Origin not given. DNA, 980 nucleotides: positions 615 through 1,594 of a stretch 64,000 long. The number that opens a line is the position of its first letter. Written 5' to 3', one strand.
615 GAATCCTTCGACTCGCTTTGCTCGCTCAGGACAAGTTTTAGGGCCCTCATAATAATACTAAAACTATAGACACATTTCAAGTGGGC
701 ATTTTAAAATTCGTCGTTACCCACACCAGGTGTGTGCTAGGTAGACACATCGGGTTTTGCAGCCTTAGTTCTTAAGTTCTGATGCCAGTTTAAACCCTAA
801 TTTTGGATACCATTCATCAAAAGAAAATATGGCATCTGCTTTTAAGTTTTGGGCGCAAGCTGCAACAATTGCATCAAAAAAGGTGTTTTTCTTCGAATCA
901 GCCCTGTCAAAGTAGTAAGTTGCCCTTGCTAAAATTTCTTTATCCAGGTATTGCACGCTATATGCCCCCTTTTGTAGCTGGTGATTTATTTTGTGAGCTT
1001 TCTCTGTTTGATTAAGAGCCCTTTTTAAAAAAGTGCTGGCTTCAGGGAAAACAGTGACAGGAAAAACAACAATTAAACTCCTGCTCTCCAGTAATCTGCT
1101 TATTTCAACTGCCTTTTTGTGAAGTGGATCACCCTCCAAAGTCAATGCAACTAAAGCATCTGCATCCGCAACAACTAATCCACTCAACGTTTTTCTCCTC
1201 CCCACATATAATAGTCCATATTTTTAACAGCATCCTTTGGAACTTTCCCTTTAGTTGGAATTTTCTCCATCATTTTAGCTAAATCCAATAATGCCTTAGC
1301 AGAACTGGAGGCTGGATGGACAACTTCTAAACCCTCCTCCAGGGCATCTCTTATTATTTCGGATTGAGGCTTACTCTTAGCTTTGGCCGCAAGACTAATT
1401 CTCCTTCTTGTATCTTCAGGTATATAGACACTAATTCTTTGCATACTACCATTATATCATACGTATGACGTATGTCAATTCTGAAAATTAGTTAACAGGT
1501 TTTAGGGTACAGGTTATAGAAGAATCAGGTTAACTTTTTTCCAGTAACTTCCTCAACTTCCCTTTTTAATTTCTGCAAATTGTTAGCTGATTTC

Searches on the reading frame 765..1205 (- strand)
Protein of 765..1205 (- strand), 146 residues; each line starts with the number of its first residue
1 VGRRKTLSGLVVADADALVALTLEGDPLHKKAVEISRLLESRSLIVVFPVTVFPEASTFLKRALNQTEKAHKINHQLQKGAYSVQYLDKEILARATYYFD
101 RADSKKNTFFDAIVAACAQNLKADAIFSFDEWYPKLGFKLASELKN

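Call 83: search_protein_families(library=pfam, proteins=[window:765-1205:-], max_evalue=0.01)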
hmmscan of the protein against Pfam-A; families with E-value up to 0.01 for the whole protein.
window:765-1205:- (146 aa): 2 families
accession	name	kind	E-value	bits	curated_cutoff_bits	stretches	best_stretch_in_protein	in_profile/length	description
PF01850.27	PIN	-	6.8e-10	40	23.6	1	12-137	2-118/120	PIN domain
PF13470.12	PIN_3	-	0.00031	22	27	1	11-130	2-113/115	PIN domain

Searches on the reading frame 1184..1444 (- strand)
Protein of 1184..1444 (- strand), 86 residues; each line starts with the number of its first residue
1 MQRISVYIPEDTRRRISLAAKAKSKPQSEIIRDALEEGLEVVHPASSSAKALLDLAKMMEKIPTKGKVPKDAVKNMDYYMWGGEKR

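Call 83: search_protein_families(library=pfam, proteins=[window:1184-1444:-], max_evalue=0.01)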
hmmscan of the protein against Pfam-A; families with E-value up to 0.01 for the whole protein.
window:1184-1444:- (86 aa): 4 families
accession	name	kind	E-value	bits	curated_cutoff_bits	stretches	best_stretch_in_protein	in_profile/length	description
PF01402.27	RHH_1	-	1.7e-06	28.2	20.5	1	3-40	1-38/39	Ribbon-helix-helix protein, copG family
PF07704.17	PSK_trans_fac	-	0.0031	18.8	28.3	1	18-77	16-77/82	Rv0623-like transcription factor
PF07878.17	RHH_5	-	0.0049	17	26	1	1-40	1-40/43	CopG-like RHH_1 or ribbon-helix-helix domain, RHH_5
PF19807.5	DUF6290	-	0.0073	16.9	27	0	1-40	1-40/72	Family of unknown function (DUF6290)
